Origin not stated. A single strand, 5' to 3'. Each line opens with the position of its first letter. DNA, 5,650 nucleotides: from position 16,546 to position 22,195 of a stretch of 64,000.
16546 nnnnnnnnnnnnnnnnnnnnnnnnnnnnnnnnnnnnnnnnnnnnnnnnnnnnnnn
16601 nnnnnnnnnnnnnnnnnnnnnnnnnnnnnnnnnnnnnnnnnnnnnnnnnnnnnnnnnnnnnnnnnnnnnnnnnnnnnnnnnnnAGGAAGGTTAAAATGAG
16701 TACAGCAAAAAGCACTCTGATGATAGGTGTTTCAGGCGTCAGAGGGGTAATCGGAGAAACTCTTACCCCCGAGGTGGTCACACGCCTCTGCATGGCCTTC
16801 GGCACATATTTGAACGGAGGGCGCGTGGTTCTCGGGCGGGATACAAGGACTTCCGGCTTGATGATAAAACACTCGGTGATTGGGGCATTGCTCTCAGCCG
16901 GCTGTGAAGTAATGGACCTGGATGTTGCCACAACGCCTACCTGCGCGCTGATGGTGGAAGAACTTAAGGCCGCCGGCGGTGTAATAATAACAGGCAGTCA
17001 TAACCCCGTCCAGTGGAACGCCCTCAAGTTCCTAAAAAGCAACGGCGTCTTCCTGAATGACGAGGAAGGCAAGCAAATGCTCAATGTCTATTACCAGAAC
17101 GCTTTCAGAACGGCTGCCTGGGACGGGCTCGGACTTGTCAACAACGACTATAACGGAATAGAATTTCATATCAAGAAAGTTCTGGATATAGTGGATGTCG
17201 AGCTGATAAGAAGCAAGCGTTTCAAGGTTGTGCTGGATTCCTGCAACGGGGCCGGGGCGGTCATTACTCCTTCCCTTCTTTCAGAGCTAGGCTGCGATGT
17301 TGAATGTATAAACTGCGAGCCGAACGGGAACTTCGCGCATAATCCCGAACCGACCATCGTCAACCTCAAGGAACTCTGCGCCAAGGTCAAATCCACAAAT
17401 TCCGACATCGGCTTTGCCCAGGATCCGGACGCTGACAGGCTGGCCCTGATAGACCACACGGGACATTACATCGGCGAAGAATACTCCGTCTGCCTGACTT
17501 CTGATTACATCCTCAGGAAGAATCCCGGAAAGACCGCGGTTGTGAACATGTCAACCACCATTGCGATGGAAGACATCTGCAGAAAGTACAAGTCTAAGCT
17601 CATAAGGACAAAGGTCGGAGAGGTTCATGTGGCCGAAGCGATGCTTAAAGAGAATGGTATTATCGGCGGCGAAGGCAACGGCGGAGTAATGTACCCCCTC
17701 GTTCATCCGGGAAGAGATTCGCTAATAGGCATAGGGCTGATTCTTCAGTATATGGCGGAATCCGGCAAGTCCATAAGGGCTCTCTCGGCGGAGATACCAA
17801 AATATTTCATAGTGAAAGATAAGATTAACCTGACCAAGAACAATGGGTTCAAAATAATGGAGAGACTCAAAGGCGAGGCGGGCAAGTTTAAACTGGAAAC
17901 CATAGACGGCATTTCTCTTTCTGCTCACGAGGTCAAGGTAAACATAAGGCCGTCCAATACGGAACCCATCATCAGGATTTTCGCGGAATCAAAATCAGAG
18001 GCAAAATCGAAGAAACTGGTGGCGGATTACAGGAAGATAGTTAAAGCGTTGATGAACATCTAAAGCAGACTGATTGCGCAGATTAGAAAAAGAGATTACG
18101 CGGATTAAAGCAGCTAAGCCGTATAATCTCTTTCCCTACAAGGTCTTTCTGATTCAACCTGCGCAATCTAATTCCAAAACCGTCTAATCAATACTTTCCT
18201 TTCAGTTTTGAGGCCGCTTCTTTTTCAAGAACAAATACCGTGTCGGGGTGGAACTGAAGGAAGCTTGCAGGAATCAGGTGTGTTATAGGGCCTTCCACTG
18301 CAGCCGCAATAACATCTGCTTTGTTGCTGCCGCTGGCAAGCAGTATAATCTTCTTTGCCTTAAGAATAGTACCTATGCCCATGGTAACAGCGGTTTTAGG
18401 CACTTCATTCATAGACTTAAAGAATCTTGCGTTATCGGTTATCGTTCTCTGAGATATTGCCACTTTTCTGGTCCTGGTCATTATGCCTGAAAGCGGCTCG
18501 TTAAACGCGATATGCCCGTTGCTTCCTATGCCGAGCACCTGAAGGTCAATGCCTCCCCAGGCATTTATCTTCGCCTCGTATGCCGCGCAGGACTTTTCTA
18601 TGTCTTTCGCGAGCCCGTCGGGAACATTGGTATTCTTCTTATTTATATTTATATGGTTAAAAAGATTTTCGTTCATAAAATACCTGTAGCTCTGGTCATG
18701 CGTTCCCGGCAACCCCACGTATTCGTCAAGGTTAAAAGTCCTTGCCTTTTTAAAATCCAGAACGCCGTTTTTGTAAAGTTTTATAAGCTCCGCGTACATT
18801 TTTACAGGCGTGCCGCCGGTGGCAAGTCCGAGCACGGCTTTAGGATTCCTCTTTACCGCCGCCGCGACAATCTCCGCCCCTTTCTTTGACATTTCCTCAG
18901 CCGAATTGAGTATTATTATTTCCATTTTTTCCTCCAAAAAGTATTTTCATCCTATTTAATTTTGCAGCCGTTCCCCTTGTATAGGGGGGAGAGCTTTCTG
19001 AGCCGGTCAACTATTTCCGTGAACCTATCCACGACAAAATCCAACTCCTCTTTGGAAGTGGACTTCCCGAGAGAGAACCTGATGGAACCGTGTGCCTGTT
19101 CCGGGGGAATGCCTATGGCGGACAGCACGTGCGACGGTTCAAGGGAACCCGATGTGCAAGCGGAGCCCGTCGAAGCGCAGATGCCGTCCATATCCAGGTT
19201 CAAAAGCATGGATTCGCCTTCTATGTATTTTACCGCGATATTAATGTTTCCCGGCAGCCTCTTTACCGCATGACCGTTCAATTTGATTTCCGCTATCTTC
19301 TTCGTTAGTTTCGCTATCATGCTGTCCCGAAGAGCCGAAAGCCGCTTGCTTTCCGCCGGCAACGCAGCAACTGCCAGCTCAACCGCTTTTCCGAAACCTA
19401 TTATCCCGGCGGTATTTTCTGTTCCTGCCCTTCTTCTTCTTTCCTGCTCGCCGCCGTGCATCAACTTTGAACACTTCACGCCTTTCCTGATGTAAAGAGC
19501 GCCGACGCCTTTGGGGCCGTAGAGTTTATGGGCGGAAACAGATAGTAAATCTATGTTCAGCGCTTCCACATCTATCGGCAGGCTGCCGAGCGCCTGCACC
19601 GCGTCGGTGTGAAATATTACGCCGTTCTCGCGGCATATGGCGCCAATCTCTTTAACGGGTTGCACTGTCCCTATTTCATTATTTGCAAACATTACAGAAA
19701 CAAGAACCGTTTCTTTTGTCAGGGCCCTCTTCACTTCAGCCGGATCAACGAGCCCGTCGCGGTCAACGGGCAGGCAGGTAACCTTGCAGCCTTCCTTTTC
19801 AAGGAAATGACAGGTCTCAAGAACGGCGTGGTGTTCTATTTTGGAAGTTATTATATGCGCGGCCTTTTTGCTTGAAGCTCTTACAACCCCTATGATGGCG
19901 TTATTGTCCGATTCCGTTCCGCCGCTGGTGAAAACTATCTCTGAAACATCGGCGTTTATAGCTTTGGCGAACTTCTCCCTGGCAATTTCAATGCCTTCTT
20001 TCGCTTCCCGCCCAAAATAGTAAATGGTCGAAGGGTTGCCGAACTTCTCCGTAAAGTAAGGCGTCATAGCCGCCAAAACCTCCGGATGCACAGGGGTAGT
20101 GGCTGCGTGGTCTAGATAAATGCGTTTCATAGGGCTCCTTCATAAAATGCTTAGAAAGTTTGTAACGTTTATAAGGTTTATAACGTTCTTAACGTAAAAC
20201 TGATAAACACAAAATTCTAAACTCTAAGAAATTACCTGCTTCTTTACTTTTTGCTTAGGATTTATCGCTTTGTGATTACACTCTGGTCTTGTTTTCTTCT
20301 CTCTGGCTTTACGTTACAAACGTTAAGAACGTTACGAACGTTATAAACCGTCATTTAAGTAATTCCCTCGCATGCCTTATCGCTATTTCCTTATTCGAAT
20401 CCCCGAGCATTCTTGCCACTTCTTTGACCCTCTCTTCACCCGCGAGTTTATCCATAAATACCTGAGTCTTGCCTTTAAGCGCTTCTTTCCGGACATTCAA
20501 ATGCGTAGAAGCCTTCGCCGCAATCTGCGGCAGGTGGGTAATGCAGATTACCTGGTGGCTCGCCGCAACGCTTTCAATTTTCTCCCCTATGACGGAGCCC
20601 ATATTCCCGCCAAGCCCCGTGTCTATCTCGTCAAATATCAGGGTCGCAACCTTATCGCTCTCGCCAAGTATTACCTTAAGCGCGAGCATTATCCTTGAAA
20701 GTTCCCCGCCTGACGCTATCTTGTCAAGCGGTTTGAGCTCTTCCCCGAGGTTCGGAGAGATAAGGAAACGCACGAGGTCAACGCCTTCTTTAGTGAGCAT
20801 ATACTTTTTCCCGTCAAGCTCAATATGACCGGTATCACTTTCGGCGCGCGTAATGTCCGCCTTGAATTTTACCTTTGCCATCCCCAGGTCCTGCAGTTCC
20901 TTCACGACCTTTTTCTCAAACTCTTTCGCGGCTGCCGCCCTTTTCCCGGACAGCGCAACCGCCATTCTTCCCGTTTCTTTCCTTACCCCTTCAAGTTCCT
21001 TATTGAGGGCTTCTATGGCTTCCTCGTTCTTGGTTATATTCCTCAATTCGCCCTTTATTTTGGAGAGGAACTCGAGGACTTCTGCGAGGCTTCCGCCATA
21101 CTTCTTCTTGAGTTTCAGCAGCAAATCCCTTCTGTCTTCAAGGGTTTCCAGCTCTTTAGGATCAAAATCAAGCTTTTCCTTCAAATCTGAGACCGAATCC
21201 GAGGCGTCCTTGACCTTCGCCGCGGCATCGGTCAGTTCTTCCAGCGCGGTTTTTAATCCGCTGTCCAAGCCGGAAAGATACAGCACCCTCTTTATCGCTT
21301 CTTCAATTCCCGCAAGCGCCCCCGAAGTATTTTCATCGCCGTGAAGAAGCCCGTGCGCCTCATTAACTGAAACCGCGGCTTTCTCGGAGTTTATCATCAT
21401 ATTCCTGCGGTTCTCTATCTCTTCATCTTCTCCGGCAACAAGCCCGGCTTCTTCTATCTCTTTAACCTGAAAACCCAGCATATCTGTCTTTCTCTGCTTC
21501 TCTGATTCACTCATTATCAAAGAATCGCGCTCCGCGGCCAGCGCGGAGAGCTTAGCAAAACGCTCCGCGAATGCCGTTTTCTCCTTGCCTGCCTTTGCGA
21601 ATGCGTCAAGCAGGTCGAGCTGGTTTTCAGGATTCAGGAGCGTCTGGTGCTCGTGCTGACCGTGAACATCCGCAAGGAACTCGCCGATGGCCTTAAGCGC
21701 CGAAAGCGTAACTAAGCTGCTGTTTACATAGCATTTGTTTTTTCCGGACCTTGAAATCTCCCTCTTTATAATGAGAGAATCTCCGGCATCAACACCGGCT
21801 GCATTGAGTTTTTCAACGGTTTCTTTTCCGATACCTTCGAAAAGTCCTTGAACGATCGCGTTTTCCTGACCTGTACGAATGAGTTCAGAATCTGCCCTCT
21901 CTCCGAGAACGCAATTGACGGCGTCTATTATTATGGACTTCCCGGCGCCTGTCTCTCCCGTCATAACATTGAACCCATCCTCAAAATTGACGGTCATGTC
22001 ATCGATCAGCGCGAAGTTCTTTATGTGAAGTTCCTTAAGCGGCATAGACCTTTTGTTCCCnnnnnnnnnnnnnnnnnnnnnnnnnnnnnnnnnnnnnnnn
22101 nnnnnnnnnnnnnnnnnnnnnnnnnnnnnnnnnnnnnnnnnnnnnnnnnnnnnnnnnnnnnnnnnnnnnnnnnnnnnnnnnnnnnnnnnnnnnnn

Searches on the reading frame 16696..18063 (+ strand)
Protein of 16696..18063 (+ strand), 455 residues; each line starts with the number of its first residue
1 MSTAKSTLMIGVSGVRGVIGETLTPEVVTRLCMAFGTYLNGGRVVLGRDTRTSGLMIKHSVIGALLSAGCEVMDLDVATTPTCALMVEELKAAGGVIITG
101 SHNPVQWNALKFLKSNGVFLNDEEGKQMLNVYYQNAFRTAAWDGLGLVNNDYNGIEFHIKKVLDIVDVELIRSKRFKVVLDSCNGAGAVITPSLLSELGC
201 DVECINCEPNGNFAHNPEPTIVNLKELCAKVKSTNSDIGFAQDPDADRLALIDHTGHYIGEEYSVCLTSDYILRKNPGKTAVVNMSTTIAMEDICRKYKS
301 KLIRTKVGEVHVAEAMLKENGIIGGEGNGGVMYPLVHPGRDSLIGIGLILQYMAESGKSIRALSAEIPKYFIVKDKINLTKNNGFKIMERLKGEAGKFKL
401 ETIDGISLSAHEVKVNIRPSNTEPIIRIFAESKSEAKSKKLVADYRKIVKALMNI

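Call 8: search_protein_families(library=pfam, proteins=[window:16696-18063:+])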
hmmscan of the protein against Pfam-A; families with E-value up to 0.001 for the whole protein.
window:16696-18063:+ (455 aa): 4 families
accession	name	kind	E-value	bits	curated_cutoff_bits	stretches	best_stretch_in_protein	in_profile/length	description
PF02878.22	PGM_PMM_I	-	6e-35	120.4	22.5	1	10-132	4-131/138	Phosphoglucomutase/phosphomannomutase, alpha/beta/alpha domain I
PF02879.22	PGM_PMM_II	-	5.8e-27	94.7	29.3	1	158-256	3-103/103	Phosphoglucomutase/phosphomannomutase, alpha/beta/alpha domain II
PF02880.22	PGM_PMM_III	-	1.9e-19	70.3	20.7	1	265-369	6-114/115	Phosphoglucomutase/phosphomannomutase, alpha/beta/alpha domain III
PF00408.26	PGM_PMM_IV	-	2e-07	31.4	23.1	1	398-446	26-66/68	Phosphoglucomutase/phosphomannomutase, C-terminal domain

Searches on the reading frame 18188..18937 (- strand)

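Call 8: search_protein_families(library=pfam, proteins=[window:18188-18937:-])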
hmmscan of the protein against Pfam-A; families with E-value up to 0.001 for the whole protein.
window:18188-18937:- (249 aa): 1 family
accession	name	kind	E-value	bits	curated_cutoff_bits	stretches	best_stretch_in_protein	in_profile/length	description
PF01182.26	Glucosamine_iso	-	1.2e-23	84.6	27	1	13-228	7-217/225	Glucosamine-6-phosphate isomerases/6-phosphogluconolactonase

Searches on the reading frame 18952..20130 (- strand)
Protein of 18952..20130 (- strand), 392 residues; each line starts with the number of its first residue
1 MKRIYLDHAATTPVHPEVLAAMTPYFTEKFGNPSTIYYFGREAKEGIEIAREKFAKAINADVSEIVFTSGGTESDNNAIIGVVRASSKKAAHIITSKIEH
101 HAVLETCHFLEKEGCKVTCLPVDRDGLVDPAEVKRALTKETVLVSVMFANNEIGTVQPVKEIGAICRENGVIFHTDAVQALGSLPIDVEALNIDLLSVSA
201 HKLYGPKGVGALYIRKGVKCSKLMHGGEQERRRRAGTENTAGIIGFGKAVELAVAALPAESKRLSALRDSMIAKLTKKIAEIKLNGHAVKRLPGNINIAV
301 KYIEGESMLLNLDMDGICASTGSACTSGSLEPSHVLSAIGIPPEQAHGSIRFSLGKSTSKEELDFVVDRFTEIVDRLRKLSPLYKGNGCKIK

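Call 60: search_protein_families(library=pfam, proteins=[window:18952-20130:-], max_evalue=0.00001)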
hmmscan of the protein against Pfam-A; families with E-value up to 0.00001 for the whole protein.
window:18952-20130:- (392 aa): 2 families
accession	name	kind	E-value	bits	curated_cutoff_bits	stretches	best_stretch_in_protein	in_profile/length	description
PF00266.25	Aminotran_5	-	9.5e-89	298.4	21.5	1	4-364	1-369/371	Aminotransferase class-V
PF01212.27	Beta_elim_lyase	-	9.4e-07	28.9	27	1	62-177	47-169/288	Beta-eliminating lyase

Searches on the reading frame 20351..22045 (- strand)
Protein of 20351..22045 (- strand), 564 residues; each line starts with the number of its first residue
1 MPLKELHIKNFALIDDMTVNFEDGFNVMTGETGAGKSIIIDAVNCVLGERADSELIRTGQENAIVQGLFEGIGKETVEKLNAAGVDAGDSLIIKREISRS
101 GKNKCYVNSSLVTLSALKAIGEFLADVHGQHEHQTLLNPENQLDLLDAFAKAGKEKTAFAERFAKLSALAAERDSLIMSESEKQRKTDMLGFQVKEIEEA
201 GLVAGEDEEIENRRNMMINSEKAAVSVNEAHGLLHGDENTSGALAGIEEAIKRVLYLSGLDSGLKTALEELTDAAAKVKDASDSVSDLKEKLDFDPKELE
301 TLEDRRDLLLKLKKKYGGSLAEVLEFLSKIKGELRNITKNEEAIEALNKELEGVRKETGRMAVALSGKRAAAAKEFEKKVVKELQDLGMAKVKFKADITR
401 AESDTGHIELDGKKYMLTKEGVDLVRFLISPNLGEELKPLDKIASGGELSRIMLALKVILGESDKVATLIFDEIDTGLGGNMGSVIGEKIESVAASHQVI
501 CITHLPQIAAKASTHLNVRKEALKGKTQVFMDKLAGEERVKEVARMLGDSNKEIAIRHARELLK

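Call 60: search_protein_families(library=pfam, proteins=[window:20351-22045:-], max_evalue=0.00001)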
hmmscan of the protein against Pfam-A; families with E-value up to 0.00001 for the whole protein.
window:20351-22045:- (564 aa): 4 families
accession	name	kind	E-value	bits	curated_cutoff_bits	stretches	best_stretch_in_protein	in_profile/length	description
PF02463.25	SMC_N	-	6.4e-22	78.5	40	1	3-521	2-214/220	RecF/RecN/SMC N terminal domain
PF13476.12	AAA_23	-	1e-12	49.6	27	1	5-288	1-176/201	AAA domain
PF13175.12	AAA_15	-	3.9e-09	37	32.1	1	1-509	1-374/374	AAA ATPase domain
PF13555.12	AAA_29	-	5.7e-06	26.4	27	0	3-47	1-46/61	P-loop containing region of AAA domain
